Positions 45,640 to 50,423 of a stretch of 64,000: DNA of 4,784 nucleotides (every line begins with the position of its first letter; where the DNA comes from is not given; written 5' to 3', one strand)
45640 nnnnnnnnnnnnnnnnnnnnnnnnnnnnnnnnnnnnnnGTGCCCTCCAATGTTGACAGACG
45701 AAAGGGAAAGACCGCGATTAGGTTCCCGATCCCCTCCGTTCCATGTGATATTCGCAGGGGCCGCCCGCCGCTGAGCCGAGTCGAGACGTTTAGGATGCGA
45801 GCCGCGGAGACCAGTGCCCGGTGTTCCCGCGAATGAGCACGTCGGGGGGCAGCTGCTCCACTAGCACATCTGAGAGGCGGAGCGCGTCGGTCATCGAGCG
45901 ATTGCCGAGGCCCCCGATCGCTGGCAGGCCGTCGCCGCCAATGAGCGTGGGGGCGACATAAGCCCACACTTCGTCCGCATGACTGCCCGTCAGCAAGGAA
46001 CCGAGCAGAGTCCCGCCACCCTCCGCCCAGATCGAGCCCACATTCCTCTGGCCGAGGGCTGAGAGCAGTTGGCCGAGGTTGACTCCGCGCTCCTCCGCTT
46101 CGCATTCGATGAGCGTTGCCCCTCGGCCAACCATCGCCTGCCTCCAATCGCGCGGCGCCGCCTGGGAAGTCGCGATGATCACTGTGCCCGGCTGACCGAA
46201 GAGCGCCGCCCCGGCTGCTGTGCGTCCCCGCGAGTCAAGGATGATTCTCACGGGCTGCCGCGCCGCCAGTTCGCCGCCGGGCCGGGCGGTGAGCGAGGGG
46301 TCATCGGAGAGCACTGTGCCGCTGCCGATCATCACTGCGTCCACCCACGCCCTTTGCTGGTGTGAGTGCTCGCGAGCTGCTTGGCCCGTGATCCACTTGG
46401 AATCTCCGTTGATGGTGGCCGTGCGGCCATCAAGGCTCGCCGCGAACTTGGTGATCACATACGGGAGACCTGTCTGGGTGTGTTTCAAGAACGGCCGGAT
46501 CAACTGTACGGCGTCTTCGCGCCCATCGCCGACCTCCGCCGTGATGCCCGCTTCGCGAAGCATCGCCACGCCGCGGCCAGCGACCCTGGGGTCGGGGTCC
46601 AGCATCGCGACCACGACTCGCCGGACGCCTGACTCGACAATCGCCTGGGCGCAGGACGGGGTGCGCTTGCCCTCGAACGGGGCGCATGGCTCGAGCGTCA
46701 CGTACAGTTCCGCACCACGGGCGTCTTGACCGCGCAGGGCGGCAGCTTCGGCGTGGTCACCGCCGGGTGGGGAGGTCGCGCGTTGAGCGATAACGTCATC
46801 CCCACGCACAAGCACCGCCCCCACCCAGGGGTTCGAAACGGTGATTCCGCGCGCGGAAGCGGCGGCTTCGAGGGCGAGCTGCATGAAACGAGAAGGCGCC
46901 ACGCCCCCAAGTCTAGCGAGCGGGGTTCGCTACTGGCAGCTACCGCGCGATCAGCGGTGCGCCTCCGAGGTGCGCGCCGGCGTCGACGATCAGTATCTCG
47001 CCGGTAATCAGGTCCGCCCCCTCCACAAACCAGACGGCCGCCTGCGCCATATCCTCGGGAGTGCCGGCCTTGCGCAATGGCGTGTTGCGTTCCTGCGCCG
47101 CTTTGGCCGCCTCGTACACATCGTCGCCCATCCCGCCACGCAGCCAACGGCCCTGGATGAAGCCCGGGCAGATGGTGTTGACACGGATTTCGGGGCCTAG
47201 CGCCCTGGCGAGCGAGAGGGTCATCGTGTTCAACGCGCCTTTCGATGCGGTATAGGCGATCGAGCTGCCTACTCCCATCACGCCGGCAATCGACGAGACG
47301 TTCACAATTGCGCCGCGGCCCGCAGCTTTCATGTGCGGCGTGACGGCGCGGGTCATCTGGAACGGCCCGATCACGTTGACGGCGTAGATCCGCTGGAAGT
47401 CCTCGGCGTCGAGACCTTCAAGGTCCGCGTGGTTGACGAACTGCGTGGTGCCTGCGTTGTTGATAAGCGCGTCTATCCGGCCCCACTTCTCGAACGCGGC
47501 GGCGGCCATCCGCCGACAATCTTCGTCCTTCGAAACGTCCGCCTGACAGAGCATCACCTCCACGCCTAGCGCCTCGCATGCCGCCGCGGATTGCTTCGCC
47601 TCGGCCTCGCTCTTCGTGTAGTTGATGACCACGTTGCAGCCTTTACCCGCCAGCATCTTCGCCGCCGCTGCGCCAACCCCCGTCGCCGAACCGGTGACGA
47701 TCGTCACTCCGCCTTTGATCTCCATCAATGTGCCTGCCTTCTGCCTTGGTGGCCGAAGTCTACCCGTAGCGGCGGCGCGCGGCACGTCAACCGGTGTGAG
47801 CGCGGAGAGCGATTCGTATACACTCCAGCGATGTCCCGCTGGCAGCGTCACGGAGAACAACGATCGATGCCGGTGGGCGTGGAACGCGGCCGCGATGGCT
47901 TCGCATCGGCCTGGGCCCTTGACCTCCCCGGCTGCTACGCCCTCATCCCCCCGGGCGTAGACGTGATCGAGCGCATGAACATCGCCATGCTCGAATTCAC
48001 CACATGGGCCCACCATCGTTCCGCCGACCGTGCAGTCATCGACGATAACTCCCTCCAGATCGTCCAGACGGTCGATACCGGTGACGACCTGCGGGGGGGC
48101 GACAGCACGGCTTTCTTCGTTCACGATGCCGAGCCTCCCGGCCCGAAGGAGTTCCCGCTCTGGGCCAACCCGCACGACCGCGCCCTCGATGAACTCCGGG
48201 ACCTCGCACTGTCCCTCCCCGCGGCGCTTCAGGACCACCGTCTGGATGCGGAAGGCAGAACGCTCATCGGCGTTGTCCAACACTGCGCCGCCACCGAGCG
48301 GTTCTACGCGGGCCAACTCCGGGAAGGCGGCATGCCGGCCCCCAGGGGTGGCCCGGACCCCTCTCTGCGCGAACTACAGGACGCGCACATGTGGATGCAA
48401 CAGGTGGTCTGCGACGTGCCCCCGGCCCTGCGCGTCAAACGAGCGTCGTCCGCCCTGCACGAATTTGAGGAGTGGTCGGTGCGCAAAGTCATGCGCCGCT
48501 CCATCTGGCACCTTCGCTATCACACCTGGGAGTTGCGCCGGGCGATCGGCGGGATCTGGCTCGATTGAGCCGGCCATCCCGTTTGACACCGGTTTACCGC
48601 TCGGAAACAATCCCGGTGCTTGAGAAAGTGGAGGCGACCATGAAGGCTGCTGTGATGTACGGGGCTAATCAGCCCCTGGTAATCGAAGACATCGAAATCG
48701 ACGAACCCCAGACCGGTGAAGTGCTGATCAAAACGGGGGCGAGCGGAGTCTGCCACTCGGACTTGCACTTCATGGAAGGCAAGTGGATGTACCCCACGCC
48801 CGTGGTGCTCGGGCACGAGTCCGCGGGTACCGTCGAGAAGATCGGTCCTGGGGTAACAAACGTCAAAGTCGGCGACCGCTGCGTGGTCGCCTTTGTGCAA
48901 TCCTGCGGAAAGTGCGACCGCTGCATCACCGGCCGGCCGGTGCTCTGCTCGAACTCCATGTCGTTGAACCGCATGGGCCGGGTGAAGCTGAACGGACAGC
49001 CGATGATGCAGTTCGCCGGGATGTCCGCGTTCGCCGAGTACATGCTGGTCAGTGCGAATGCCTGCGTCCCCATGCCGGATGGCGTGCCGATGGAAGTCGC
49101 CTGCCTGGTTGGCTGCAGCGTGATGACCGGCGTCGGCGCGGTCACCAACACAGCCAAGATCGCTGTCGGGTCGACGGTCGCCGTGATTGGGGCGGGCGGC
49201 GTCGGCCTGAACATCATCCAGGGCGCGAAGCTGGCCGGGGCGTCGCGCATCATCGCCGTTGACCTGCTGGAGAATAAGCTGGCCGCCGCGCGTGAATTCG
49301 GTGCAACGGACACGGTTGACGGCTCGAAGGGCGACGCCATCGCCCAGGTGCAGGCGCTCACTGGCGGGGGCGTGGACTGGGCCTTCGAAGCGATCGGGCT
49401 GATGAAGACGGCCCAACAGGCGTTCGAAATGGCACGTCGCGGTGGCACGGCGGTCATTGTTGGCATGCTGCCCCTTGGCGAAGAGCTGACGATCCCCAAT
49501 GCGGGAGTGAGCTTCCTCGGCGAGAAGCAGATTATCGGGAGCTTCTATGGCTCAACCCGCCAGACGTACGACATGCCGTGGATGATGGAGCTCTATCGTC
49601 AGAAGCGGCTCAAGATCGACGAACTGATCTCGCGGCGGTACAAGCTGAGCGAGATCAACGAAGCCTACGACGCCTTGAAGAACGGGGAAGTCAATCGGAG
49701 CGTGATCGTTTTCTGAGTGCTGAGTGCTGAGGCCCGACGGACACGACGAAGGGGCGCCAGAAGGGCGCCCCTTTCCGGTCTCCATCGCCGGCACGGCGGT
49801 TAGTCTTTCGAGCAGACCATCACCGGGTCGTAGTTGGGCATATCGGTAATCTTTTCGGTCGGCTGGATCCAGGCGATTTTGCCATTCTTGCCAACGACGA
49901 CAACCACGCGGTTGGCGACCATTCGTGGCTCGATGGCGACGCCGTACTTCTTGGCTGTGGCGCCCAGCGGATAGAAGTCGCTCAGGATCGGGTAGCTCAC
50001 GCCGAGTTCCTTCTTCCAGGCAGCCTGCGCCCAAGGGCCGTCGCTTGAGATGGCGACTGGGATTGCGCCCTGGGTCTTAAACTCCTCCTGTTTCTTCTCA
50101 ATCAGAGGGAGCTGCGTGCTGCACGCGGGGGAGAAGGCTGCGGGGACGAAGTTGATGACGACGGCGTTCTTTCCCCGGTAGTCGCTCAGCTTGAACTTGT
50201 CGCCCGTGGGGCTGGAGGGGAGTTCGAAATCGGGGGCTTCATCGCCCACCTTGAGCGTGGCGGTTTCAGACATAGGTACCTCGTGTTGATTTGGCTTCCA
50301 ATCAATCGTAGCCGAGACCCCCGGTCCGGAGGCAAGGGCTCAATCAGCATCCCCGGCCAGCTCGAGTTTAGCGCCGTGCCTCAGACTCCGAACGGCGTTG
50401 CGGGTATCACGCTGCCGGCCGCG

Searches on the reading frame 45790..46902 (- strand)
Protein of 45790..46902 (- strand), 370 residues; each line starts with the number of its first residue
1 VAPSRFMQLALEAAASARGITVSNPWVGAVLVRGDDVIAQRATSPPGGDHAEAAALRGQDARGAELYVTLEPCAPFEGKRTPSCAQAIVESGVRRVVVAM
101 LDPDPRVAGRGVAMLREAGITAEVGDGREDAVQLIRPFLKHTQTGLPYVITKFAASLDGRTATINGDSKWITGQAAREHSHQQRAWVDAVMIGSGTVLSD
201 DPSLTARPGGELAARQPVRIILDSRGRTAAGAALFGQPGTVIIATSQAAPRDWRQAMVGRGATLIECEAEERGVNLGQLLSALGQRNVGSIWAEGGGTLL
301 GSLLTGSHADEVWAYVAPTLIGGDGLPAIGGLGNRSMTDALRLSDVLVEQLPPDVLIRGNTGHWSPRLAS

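Call 36: search_protein_families(library=pfam, proteins=[window:45790-46902:-], max_evalue=0.01)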
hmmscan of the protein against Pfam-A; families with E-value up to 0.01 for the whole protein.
window:45790-46902:- (370 aa): 4 families
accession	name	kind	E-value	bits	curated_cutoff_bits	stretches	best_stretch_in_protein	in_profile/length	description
PF01872.23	RibD_C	-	1.2e-47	162.7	24.1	1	147-356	1-196/197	RibD C-terminal domain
PF00383.29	dCMP_cyt_deam_1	-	2.4e-15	56.7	25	1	4-100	5-102/102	Cytidine and deoxycytidylate deaminase zinc-binding region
PF14437.12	MafB19-deam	-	1.2e-07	32.2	27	1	5-115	5-116/142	MafB19-like deaminase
PF18785.7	Inv-AAD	-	0.0089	16.3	26.5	0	65-132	55-124/129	Invertebrate-AID/APOBEC-deaminase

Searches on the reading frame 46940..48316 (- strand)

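Call 45: search_protein_families(library=pfam, proteins=[window:46940-48316:-], max_evalue=0.001)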
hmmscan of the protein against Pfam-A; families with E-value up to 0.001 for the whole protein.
window:46940-48316:- (458 aa): 4 families
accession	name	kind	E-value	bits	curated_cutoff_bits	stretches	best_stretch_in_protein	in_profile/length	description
PF13561.12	adh_short_C2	-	6.8e-56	189.9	27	1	209-449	1-236/236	Enoyl-(Acyl carrier protein) reductase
PF00106.31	adh_short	-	8.4e-52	175.9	26.6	1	204-388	2-183/195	short chain dehydrogenase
PF08659.16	KR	-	2.2e-16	60.8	22.6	1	203-367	1-161/180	KR domain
PF00291.31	PALP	-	0.00033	20.5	35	0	201-282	53-132/295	Pyridoxal-phosphate dependent enzyme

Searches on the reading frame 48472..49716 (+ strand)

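Call 45: search_protein_families(library=pfam, proteins=[window:48472-49716:+], max_evalue=0.001)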
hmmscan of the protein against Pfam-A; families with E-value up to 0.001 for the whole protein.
window:48472-49716:+ (414 aa): 4 families
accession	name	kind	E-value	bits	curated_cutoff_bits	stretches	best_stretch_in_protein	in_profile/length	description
PF00107.32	ADH_zinc_N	-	1.4e-30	106.3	31.8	1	243-374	1-126/129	Zinc-binding dehydrogenase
PF08240.17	ADH_N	-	1.5e-29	102.8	23.5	1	81-203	2-104/104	Alcohol dehydrogenase GroES-like domain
PF13602.12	ADH_zinc_N_2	-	2.1e-07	32.4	27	1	277-406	2-127/134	Zinc-binding dehydrogenase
PF16912.11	Glu_dehyd_C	-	4.3e-07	30.1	34.9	1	234-401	32-200/211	Glucose dehydrogenase C-terminus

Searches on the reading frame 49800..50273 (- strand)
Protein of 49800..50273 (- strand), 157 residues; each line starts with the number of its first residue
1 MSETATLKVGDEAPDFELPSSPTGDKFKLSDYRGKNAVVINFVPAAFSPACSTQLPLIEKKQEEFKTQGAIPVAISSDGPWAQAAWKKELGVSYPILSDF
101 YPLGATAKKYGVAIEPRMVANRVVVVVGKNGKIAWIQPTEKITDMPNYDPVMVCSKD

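Call 45: search_protein_families(library=pfam, proteins=[window:49800-50273:-], max_evalue=0.001)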
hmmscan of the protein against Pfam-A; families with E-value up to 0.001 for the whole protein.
window:49800-50273:- (157 aa): 2 families
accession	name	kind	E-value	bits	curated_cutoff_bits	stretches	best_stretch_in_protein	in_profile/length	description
PF00578.27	AhpC-TSA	-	2.6e-31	108.6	26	1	9-135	1-123/124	AhpC/TSA family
PF08534.16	Redoxin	-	2e-25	89.7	26.6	1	8-149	1-145/148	Redoxin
